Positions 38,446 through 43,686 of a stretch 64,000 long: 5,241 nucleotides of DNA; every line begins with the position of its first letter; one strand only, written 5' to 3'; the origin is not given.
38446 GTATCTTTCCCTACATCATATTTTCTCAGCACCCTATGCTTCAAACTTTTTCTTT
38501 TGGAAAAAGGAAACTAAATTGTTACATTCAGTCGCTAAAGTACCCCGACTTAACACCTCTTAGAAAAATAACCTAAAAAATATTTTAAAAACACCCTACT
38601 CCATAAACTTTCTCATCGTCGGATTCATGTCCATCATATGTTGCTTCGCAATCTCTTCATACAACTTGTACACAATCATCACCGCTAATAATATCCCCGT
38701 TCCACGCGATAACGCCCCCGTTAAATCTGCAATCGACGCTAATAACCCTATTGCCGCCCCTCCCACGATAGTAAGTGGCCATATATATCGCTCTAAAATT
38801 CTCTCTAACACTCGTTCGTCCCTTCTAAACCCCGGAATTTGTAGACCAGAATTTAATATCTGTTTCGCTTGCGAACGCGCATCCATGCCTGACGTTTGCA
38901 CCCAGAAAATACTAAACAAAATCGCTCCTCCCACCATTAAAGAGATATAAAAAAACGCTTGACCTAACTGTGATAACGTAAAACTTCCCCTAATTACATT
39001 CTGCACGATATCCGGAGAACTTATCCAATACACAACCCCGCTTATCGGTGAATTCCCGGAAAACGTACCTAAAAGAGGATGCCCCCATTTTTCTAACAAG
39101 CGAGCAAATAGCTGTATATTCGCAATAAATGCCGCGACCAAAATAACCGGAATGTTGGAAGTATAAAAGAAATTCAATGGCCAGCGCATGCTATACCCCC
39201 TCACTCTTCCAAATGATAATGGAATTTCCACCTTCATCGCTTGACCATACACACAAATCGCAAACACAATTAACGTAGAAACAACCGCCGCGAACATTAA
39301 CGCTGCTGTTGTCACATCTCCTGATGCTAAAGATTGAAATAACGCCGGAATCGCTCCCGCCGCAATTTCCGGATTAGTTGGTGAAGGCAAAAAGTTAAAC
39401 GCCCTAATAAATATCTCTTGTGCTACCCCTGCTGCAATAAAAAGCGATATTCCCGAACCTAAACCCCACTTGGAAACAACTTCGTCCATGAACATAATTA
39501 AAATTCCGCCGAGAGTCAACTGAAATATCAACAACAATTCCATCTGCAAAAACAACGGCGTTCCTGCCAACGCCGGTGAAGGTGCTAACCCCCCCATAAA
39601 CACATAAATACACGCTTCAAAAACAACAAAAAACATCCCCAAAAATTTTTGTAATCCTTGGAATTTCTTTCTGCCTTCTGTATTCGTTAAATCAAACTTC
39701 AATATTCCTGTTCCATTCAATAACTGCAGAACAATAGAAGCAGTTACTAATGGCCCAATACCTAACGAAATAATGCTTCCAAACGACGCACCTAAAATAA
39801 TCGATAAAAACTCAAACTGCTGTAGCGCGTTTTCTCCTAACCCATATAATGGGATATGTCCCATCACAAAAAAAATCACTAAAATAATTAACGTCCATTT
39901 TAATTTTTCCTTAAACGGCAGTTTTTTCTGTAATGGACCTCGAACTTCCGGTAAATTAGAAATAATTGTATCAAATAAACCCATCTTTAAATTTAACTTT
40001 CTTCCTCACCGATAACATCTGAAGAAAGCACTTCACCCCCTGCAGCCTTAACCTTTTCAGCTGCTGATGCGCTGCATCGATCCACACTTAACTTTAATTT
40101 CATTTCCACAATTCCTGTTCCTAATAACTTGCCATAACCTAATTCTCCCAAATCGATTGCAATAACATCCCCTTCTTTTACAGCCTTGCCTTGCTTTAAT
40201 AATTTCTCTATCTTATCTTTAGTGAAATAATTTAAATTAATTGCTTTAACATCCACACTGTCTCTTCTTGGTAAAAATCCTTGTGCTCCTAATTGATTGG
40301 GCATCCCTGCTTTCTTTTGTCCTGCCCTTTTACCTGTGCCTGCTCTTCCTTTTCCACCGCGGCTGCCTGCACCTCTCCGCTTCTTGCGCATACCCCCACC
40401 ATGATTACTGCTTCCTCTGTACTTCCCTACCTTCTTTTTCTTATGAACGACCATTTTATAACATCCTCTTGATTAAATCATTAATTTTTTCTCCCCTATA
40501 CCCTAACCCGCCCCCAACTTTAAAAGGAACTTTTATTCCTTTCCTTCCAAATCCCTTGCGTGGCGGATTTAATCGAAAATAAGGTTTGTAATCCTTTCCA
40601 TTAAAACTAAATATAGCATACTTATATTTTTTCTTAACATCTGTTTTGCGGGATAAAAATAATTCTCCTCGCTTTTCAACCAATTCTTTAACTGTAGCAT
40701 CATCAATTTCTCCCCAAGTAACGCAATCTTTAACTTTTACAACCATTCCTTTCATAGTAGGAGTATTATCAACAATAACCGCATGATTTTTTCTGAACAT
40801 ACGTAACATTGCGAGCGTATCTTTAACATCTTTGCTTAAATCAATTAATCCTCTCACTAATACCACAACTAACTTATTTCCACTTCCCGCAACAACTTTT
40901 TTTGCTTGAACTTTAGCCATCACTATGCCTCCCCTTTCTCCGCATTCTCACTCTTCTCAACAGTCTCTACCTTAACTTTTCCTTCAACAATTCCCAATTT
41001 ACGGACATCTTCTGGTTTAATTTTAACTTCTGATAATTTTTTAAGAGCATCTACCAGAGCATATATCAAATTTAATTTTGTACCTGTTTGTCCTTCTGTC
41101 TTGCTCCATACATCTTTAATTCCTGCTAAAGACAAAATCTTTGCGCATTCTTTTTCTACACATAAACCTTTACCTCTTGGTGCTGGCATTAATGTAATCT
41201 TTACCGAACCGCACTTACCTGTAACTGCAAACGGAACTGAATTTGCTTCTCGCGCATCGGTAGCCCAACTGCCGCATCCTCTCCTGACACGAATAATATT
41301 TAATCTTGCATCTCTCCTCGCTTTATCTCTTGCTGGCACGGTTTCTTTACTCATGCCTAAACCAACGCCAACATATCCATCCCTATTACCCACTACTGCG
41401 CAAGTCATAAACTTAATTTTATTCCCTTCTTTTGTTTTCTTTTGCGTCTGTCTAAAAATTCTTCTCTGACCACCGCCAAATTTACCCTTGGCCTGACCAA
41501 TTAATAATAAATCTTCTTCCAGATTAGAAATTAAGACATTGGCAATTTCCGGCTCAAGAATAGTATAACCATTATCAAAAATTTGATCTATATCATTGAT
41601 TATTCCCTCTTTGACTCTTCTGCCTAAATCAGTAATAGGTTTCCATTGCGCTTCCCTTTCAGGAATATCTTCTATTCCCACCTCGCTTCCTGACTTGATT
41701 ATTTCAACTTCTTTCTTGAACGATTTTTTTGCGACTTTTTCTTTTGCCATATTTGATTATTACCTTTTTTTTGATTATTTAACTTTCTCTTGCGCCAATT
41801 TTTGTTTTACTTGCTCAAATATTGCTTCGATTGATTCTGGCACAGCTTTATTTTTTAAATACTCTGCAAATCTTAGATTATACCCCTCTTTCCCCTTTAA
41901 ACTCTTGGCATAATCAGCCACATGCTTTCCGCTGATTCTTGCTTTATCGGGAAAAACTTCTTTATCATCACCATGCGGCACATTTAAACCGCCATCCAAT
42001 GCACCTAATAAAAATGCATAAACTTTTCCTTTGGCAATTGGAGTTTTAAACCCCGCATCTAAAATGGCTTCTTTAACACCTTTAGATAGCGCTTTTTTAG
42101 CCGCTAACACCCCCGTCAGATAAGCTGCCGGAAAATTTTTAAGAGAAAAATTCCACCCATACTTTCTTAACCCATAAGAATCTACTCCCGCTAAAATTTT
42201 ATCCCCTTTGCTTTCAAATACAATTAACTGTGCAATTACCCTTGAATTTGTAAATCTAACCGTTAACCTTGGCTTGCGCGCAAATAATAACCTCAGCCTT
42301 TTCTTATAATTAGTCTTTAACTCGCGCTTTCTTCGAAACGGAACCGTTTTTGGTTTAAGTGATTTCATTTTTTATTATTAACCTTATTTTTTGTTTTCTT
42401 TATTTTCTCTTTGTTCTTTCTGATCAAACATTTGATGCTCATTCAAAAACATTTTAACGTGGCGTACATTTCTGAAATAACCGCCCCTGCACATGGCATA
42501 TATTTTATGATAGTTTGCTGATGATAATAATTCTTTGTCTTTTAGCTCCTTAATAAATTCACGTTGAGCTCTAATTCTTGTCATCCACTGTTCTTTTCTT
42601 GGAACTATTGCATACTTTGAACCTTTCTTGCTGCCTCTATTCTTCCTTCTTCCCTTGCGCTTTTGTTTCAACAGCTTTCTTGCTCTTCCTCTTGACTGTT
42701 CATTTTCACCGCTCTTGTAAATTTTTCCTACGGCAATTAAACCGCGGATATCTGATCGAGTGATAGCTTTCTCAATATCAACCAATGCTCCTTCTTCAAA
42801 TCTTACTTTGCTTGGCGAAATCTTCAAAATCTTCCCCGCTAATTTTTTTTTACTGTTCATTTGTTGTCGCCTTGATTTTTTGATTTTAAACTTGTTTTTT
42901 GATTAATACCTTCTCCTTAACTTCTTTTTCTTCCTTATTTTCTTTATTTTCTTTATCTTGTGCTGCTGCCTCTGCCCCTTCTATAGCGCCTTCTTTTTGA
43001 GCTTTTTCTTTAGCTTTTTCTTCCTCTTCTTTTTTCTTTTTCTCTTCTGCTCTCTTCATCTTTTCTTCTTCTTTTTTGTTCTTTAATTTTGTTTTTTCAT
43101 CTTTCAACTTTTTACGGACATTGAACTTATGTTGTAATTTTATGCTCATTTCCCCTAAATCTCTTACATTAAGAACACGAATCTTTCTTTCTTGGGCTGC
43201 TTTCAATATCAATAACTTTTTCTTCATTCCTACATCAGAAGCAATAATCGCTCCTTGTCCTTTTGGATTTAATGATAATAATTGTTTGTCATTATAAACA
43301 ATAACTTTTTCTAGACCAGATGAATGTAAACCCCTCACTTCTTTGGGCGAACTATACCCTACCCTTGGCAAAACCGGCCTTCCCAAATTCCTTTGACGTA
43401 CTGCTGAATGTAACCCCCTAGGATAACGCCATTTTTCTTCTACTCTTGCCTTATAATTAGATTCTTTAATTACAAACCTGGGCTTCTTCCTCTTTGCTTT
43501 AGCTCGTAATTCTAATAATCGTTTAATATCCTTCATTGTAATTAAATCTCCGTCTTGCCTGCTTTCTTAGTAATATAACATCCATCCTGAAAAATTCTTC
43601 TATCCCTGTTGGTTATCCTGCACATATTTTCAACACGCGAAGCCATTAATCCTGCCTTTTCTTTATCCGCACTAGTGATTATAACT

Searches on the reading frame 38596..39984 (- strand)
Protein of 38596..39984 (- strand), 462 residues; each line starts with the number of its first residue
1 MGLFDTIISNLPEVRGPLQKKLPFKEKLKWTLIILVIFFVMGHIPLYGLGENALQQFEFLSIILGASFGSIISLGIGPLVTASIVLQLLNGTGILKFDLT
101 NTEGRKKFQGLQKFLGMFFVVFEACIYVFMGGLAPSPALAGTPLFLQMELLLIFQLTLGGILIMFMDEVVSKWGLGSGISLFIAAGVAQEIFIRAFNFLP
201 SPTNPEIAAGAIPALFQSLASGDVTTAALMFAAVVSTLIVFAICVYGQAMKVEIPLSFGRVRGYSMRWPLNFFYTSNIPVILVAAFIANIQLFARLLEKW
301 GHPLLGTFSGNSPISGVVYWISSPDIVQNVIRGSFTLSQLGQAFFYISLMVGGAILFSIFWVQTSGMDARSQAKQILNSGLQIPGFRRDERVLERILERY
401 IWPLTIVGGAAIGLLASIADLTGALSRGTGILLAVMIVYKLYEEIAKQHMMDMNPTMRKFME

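Call 17: search_protein_families(library=ncbifam, proteins=[window:38596-39984:-], max_evalue=1e-10)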
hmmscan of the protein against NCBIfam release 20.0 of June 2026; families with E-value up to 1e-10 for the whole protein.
window:38596-39984:- (462 aa): 2 families
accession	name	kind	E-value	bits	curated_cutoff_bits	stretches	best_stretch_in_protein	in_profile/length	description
NF006341.0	PRK08568.1-5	equivalog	2.8e-112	376.3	300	1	4-460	7-461/464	preprotein translocase subunit SecY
TIGR00967.1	3a0501s007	equivalog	1.1e-84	284.8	253.6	1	25-450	1-410/414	preprotein translocase subunit SecY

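Call 58: search_protein_families(library=pfam, proteins=[L056:97-699:+, L047:12294-12947:+, L056:714-1901:+], max_evalue=0.01)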
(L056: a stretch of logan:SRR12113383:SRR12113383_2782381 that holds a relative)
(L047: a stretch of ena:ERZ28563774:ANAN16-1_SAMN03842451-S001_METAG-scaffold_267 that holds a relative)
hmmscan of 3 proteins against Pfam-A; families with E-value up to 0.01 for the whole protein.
L056:97-699:+ (200 aa): 0 families

L047:12294-12947:+ (217 aa): 3 families
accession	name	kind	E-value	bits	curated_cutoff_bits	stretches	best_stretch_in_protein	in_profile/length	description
PF13671.12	AAA_33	-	3e-12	47.5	27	1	17-180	1-137/143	AAA domain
PF13207.12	AAA_17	-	3.7e-06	27.7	27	1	89-168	48-130/136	AAA domain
PF13238.12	AAA_18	-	0.00072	20.5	29.4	0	21-53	4-35/128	AAA domain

L056:714-1901:+ (395 aa): 7 families
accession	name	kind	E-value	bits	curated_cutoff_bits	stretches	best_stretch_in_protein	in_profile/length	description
PF00483.29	NTP_transferase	-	8.3e-23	81.7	21.2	1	7-222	2-233/245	Nucleotidyl transferase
PF13242.12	Hydrolase_like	-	2.7e-12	46.9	22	1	334-384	2-53/75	HAD-hyrolase-like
PF08645.17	PNK3P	-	3e-12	47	22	1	235-362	1-126/161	Polynucleotide kinase 3 phosphatase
PF13419.12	HAD_2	-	8.2e-11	42.8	23.8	1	257-379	75-178/178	Haloacid dehalogenase-like hydrolase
PF00702.32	Hydrolase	-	1.2e-10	42.5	26.4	1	238-373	74-191/191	haloacid dehalogenase-like hydrolase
PF12804.13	NTP_transf_3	-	1.6e-07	32.1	27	1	7-59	1-48/160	MobA-like NTP transferase domain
PF13344.12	Hydrolase_6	-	0.0014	19.1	27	1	237-296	1-48/101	Haloacid dehalogenase-like hydrolase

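Call 61: search_protein_families(library=ncbifam, proteins=[L056:97-699:+, L047:12294-12947:+, L056:714-1901:+], max_evalue=0.001)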
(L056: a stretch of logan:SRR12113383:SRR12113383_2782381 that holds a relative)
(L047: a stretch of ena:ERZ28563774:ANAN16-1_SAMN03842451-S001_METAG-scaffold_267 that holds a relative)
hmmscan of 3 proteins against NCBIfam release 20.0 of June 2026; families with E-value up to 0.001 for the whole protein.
L056:97-699:+ (200 aa): 0 families

L047:12294-12947:+ (217 aa): 0 families

L056:714-1901:+ (395 aa): 57 families (the best 25 are shown)
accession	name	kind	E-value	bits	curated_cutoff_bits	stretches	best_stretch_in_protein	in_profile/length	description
NF006506.0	PRK08942.1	equivalog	5.4e-50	169.4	178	1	233-385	2-153/182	D-glycero-beta-D-manno-heptose 1,7-bisphosphate 7-phosphatase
TIGR01656.1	Histidinol-ppas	subfamily_domain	6e-42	143.1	84.15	1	235-379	1-146/149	histidinol-phosphate phosphatase domain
NF050049.1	HBPPhtaseGmhB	domain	2.8e-39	134.6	250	1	233-383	2-148/171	D-glycero-alpha-D-manno-heptose-1,7-bisphosphate 7-phosphatase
NF052502.1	man1P_GTase_Rv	exception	1.6e-35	122.6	440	1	6-220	2-219/352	mannose-1-phosphate guanylyltransferase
TIGR00213.1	GmhB_yaeD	subfamily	4.5e-35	120.9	149.6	1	235-382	2-153/176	D-glycero-beta-D-manno-heptose 1,7-bisphosphate 7-phosphatase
NF049965.1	GlMnHpPGnyltfHddC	equivalog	2.4e-33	115.6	300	1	5-196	1-187/221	D-glycero-D-manno-heptose 1-phosphate guanosyltransferase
TIGR01662.1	HAD-SF-IIIA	subfamily_domain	1.7e-32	112.5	44.6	1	235-381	1-140/141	HAD-IIIA family hydrolase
NF045761.1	NAMPUrTaseMurU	equivalog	5e-32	111.6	250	1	6-225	2-221/226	N-acetylmuramate alpha-1-phosphate uridylyltransferase MurU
TIGR03992.1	Arch_glmU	subfamily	1e-29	103.6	292.1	1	6-192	2-183/393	bifunctional sugar-1-phosphate nucleotidylyltransferase/acetyltransferase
NF003937.0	PRK05446.1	equivalog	9.5e-29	100.5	443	1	233-385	2-154/355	bifunctional histidinol-phosphatase/imidazoleglycerol-phosphate dehydratase HisB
NF005264.0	PRK06769.1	equivalog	3.7e-28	98.5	217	1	233-381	3-138/175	HAD-IIIA family hydrolase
NF041313.1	UDPGP_AglF_Halo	equivalog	1.3e-27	96.7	400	1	6-184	2-181/234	UTP--glucose-1-phosphate uridylyltransferase AglF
TIGR02623.1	G1P_cyt_trans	equivalog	1.7e-25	89.9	300.25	2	6-69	2-65/255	glucose-1-phosphate cytidylyltransferase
TIGR01261.1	hisB_Nterm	equivalog_domain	7.7e-25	87.3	140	1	235-383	2-150/161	histidinol-phosphatase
TIGR01208.1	rmlA_long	equivalog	2.7e-20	72.6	320.25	1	7-191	2-188/353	glucose-1-phosphate thymidylyltransferase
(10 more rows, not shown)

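Call 80: search_protein_families(library=pfam, proteins=[L056:97-699:+], max_evalue=5)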
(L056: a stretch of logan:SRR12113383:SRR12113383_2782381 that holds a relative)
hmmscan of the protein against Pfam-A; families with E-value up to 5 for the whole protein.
L056:97-699:+ (200 aa): 1 family
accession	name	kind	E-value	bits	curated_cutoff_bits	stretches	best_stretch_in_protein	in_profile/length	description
PF24620.1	DUF7625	-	0.18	12.3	27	1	132-153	27-48/95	Domain of unknown function (DUF7625)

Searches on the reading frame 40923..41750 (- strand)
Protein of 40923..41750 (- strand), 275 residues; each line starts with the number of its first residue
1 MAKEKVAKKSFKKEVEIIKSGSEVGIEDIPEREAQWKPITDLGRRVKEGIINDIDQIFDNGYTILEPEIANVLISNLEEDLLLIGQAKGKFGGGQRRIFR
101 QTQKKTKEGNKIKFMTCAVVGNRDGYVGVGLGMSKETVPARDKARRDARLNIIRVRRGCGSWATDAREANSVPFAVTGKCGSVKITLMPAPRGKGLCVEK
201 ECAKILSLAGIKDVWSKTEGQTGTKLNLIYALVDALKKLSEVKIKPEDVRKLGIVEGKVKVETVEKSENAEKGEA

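Call 17: search_protein_families(library=ncbifam, proteins=[window:40923-41750:-], max_evalue=1e-10)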
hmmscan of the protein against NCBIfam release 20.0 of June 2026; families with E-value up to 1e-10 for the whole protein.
window:40923-41750:- (275 aa): 3 families
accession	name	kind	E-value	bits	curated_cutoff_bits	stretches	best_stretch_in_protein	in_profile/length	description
NF003125.0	PRK04044.1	equivalog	2.3e-72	243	252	1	33-251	7-210/213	30S ribosomal protein S5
TIGR01020.1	uS5_euk_arch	equivalog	1.2e-65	221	181.65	1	33-253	5-211/212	30S ribosomal protein S5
TIGR01021.1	rpsE_bact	equivalog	1.6e-21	76.8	164.05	1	101-242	13-143/156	30S ribosomal protein S5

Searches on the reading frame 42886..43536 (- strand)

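Call 17: search_protein_families(library=ncbifam, proteins=[window:42886-43536:-], max_evalue=1e-10)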
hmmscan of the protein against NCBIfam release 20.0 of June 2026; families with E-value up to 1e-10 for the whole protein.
window:42886-43536:- (216 aa): 2 families
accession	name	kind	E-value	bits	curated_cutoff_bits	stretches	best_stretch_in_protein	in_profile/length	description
NF006332.0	PRK08562.1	equivalog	1.2e-38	131.9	120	1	2-125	6-129/132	50S ribosomal protein L32e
NF009401.0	PRK12766.1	equivalog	2.2e-21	76.6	239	1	10-123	114-227/238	50S ribosomal protein L32e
